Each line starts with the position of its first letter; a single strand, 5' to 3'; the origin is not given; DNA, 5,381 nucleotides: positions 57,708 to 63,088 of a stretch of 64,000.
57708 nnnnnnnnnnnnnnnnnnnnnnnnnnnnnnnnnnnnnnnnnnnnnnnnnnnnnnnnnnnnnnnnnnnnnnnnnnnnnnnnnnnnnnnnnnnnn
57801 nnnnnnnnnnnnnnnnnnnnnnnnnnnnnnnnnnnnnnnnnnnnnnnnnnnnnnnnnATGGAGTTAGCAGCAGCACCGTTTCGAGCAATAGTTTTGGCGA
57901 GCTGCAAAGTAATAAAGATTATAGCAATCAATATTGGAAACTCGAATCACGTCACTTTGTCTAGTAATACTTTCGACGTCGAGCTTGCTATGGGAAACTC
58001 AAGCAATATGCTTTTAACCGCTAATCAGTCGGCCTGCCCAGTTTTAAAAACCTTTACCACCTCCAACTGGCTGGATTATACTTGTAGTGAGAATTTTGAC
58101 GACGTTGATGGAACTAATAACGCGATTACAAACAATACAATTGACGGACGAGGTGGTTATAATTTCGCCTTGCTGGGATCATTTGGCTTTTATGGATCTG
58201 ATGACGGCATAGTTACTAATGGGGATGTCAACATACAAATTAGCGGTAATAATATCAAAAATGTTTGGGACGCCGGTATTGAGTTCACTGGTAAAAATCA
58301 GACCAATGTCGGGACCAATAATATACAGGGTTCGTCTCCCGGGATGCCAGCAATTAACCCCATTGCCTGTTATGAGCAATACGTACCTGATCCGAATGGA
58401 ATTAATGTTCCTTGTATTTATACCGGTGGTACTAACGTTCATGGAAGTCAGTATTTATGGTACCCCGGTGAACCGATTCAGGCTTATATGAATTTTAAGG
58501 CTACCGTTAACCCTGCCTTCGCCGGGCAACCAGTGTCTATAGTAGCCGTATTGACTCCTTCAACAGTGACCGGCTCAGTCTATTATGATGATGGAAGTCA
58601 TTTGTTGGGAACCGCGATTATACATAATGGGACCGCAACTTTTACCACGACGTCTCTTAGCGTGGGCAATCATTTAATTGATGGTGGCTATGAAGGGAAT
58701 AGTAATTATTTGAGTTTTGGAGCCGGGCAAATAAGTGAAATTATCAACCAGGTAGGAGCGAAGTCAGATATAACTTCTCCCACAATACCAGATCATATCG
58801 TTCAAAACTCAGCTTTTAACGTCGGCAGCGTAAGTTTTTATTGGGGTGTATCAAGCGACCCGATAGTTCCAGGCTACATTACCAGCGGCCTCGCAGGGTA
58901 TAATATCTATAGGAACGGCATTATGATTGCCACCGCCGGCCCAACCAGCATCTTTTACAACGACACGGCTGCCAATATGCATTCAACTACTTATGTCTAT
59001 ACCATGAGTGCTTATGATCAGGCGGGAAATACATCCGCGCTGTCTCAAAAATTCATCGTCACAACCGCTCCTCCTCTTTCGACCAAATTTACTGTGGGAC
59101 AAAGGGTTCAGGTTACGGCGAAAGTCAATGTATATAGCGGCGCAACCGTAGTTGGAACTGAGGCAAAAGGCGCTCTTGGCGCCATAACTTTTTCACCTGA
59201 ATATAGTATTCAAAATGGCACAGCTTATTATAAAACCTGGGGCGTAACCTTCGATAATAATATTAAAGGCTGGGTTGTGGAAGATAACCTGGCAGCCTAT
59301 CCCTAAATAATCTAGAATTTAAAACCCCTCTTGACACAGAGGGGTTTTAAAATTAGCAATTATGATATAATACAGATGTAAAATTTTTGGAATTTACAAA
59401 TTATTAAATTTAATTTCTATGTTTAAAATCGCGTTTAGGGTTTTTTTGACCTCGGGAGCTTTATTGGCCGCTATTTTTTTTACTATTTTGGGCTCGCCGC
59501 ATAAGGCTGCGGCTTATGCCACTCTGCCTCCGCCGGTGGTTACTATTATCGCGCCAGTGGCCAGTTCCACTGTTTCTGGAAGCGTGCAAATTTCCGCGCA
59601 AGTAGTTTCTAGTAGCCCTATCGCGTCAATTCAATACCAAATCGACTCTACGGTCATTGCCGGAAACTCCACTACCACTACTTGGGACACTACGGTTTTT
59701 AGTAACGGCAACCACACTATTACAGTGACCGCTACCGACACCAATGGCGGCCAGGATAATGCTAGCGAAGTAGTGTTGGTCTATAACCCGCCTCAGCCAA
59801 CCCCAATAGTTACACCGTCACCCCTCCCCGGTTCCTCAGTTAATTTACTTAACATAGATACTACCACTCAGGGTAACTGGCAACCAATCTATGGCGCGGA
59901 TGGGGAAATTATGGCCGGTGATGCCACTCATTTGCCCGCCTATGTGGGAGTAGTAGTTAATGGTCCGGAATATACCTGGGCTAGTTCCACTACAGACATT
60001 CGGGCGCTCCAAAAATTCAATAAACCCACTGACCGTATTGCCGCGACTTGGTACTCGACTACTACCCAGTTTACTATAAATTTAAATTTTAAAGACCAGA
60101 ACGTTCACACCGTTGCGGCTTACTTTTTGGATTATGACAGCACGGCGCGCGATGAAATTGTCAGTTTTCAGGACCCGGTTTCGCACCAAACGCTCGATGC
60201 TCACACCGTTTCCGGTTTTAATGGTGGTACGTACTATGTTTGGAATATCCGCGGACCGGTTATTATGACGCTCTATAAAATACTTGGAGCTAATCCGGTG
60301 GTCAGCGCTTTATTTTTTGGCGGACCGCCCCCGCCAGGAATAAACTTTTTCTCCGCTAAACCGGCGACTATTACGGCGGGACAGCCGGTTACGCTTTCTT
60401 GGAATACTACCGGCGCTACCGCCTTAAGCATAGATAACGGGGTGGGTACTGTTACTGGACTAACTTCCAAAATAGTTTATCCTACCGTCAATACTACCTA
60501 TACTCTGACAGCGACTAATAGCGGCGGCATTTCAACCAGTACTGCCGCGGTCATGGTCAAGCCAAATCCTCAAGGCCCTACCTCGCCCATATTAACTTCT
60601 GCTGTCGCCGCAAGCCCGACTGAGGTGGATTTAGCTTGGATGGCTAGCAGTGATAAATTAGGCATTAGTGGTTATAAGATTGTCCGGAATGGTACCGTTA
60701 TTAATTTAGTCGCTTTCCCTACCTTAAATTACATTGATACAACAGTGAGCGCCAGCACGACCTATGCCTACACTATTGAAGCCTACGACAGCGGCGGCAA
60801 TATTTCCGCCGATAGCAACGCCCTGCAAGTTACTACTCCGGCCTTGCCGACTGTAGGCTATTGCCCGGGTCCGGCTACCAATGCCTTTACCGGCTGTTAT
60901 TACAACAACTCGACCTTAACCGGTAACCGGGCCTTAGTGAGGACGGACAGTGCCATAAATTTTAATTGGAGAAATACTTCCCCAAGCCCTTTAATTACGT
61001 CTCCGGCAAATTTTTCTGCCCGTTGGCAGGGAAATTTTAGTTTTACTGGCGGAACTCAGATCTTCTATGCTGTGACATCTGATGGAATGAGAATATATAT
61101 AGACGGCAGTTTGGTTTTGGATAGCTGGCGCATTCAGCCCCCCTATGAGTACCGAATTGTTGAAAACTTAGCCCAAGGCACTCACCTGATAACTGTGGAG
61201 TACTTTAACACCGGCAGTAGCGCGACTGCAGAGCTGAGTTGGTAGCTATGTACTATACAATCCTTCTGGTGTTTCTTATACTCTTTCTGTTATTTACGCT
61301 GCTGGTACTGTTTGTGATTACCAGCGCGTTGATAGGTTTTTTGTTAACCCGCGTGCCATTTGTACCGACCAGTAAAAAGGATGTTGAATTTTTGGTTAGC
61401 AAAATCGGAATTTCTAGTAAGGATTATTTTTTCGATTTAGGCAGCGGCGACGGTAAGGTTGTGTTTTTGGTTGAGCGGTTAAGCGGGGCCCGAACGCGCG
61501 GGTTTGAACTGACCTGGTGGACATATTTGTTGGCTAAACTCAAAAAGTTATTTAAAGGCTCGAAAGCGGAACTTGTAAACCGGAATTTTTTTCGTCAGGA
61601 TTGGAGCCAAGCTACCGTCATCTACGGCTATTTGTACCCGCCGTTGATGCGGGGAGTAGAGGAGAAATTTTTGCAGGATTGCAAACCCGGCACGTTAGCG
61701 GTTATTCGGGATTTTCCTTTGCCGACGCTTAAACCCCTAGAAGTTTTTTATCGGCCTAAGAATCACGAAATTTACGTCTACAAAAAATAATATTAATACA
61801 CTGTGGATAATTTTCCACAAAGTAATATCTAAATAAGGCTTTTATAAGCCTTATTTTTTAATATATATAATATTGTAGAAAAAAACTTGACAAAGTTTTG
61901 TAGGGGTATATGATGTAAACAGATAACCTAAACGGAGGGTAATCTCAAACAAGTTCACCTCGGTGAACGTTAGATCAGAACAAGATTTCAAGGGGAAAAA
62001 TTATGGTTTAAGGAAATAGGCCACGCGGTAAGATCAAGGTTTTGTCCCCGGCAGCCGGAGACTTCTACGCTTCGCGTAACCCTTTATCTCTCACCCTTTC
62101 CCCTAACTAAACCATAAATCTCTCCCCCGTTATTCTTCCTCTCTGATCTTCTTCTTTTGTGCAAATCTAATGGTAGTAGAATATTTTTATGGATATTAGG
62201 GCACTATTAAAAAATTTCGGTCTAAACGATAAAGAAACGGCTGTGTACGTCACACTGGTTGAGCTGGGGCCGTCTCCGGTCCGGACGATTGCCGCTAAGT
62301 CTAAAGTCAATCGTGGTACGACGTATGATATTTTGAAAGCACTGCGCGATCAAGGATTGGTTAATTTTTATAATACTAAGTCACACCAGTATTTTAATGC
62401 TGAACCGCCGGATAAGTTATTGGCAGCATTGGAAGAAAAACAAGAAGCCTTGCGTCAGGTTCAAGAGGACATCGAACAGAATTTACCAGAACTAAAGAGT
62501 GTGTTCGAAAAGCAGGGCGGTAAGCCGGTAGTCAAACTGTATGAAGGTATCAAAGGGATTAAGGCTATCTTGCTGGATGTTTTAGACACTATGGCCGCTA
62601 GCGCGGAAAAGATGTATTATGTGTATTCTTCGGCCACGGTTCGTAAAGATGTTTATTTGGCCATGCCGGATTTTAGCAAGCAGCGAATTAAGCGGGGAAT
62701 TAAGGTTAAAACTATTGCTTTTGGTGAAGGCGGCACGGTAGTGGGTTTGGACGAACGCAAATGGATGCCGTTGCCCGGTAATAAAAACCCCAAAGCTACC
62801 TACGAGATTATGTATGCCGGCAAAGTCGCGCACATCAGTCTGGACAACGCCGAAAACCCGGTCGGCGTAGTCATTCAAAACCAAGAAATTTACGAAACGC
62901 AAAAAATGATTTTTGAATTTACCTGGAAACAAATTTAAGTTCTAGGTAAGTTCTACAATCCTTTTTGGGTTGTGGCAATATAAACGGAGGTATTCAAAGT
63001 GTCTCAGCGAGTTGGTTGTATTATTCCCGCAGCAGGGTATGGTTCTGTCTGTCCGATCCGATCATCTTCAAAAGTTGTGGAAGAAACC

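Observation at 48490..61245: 12.8-kb island of modular secreted proteins (CAP, Ig-like, FN3, beta-helix, PA14; Pro/Thr stalks) directly downstream of the rRNA operon: a possible host-interaction or lipid-scavenging surface system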

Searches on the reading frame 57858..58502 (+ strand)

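Call 33: search_protein_families(library=pfam, proteins=[window:57858-58502:+], max_evalue=1)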
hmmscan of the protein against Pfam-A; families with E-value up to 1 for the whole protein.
window:57858-58502:+ (215 aa): 1 family
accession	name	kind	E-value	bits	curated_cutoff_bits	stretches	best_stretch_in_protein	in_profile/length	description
PF13229.12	Beta_helix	-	0.013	15.6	25.9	1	84-159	6-90/158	Right handed beta helix region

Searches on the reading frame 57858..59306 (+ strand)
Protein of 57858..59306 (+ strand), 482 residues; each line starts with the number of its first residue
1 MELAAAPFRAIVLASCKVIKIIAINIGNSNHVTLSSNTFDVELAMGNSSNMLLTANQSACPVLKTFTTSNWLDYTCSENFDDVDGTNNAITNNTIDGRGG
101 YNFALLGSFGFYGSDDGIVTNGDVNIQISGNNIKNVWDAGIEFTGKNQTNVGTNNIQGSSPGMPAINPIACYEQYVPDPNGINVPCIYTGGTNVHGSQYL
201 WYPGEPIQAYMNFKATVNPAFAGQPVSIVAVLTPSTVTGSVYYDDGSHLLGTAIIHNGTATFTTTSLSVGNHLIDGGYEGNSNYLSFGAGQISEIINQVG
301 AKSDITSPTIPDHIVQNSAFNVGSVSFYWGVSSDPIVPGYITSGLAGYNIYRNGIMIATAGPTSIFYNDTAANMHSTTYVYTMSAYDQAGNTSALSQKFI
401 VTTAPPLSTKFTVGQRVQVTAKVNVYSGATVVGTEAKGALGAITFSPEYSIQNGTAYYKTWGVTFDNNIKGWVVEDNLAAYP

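Call 5: search_protein_families(library=pfam, proteins=[window:57858-59306:+], max_evalue=0.01)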
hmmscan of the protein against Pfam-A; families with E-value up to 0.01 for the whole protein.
window:57858-59306:+ (482 aa): 1 family
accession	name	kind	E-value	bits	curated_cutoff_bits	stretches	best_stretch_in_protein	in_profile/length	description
PF16640.11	Big_3_5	-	3.9e-10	40.6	35.5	1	216-285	4-76/88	Bacterial Ig-like domain (group 3)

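Call 15: search_protein_families(library=ncbifam, proteins=[window:57858-59306:+], max_evalue=0.01)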
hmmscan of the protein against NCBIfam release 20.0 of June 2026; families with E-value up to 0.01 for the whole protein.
window:57858-59306:+ (482 aa): 0 families

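Call 35: find_encoding_contigs(protein=window:57858-59306:+, flank=10000, max_places=6)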
Protein window:57858-59306:+ (482 aa): no gene with exactly this product is on record in the collection.

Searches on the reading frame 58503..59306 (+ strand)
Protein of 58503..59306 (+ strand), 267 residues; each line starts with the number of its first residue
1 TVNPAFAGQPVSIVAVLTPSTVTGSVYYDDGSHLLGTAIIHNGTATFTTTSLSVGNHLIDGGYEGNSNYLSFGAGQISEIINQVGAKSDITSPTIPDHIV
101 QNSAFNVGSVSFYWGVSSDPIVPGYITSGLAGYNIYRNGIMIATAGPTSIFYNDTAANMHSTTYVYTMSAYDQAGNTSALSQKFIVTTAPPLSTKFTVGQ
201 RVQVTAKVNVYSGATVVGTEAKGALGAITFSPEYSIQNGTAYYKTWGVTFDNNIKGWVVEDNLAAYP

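Call 80: search_protein_families(library=pfam, proteins=[window:58503-59306:+], max_evalue=0.1)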
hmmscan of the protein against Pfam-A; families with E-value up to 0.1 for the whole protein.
window:58503-59306:+ (267 aa): 4 families
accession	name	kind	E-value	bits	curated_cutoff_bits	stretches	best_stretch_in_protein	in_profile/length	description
PF16640.11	Big_3_5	-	3.9e-10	40.6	35.5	1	3-70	6-76/88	Bacterial Ig-like domain (group 3)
PF19077.6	Big_13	-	0.011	16.7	27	0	155-186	68-100/102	Bacterial Ig-like domain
PF07559.19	FlgE_D2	-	0.013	16.4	22.7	1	153-237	11-89/142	Flagellar basal body protein FlaE D2 domain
PF06486.16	DUF1093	-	0.077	14.1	26.3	0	157-180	24-48/81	Protein of unknown function (DUF1093)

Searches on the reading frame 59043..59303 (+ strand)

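Call 33: search_protein_families(library=pfam, proteins=[window:59043-59303:+], max_evalue=1)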
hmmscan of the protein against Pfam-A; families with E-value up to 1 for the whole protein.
window:59043-59303:+ (87 aa): 1 family
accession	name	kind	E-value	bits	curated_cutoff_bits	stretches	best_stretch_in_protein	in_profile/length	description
PF02941.21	FeThRed_A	-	0.098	13.2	25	1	18-48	1-33/67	Ferredoxin thioredoxin reductase variable alpha chain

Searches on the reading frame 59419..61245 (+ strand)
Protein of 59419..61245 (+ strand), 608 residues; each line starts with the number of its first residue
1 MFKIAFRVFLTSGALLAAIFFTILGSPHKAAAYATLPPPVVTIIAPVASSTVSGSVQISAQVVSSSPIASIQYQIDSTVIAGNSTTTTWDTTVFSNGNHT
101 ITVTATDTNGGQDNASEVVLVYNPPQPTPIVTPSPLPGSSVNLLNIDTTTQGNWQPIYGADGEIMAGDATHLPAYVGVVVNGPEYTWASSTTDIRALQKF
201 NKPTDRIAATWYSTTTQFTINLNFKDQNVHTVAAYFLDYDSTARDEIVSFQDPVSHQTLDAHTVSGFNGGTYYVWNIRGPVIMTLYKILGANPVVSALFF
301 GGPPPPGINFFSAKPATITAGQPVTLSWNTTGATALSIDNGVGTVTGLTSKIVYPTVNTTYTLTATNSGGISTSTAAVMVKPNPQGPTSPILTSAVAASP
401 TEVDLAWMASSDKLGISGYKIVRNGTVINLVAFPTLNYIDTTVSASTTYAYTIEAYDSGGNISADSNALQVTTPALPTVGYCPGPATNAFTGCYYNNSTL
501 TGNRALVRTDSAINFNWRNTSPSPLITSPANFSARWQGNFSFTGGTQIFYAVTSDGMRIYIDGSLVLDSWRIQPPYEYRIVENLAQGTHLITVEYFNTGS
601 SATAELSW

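Call 5: search_protein_families(library=pfam, proteins=[window:59419-61245:+], max_evalue=0.01)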
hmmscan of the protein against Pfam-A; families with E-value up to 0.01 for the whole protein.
window:59419-61245:+ (608 aa): 2 families
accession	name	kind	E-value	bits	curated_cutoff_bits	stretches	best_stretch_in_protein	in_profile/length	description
PF07691.17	PA14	-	2.3e-15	57.1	24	1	490-608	5-133/147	PA14 domain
PF17957.7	Big_7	-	2.9e-09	37.9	24.1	1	39-103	1-70/70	Bacterial Ig domain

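Call 15: search_protein_families(library=ncbifam, proteins=[window:59419-61245:+], max_evalue=0.01)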
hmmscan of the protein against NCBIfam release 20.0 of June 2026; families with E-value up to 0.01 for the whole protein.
window:59419-61245:+ (608 aa): 2 families
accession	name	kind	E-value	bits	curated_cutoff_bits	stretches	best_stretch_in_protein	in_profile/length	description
NF041611.1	exoglucan_CbhB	equivalog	2.2e-12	45.9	1950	1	161-485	612-898/997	exoglucanase CbhB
NF041776.1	xylosidase_Xyl3A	equivalog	0.0072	14.3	1250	0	488-601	444-560/846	xylan 1,4-beta-xylosidase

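Call 36: find_encoding_contigs(protein=window:59419-61245:+, flank=10000, max_places=6)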
Protein window:59419-61245:+ (608 aa): 1 contig read that carries it; 1 place shown.
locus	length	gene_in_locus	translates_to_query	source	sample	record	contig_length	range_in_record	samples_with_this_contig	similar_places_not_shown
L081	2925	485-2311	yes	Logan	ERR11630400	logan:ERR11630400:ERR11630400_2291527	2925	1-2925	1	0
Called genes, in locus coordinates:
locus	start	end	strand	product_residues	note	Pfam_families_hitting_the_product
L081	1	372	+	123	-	?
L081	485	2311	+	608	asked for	PF17957:Big_7, PF07691:PA14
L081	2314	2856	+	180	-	-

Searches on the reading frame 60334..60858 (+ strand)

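Call 80: search_protein_families(library=pfam, proteins=[window:60334-60858:+], max_evalue=0.1)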
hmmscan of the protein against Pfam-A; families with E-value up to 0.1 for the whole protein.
window:60334-60858:+ (175 aa): 2 families
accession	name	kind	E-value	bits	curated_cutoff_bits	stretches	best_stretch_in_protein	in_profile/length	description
PF18370.7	RGI_lyase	-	0.025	15.4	27.8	1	98-154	19-74/86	Rhamnogalacturonan I lyases beta-sheet domain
PF25523.1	Ig_RIMBP2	-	0.062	13.7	27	0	102-168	31-100/105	RIMBP2-like, immunoglobulin-like domain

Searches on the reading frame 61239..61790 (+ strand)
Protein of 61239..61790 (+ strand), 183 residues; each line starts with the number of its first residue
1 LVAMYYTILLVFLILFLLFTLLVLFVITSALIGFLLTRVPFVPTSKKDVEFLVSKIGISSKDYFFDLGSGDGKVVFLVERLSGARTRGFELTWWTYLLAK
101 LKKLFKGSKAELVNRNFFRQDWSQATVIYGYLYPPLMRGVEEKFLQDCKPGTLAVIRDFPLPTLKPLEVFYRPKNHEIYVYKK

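Call 5: search_protein_families(library=pfam, proteins=[window:61239-61790:+], max_evalue=0.01)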
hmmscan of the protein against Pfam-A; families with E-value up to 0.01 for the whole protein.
window:61239-61790:+ (183 aa): 1 family
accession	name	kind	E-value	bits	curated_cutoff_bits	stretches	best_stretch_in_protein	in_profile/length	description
PF08123.19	DOT1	-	7.2e-05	22.9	23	1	49-93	31-76/205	Histone methylation protein DOT1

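Call 91: find_related_loci(query=window:61239-61790:+, collection=metagenome_contigs, flank=10000)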
Query window:61239-61790:+ (183 aa) in metagenome_contigs; peptide patterns used: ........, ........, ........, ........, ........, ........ (x = any residue, [..] = any of these).
120 stretches matched a pattern; 1 encode a relative of the query (tblastn E <= 1e-3); 1 distinct loci.
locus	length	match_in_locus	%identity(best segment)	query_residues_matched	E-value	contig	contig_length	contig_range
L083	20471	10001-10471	66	26-182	2e-72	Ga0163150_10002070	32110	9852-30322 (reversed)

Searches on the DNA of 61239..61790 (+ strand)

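Call 94: search_rna_families(source=L083, start=3000, end=11000, threshold=gathering)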
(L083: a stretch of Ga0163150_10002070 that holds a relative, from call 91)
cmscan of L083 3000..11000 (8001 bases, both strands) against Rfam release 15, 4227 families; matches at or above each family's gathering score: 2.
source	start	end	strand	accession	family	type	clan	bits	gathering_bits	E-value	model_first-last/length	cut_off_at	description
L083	4796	9231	+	RF02541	LSU_rRNA_bacteria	Gene; rRNA;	CL00112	2150.8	50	0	1-2925/2925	no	Bacterial large subunit ribosomal RNA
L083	9590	9705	+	RF00001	5S_rRNA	Gene; rRNA;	CL00113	73.6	38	1.4e-14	1-120/120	no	5S ribosomal RNA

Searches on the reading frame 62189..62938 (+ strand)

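Call 9: search_protein_families(library=pfam, proteins=[window:62189-62938:+], max_evalue=0.001)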
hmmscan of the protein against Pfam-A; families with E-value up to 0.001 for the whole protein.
window:62189-62938:+ (249 aa): 1 family
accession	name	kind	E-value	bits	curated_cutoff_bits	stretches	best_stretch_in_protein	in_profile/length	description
PF01978.25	TrmB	-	8.3e-15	54.8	25.6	1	7-69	1-63/68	Sugar-specific transcriptional regulator TrmB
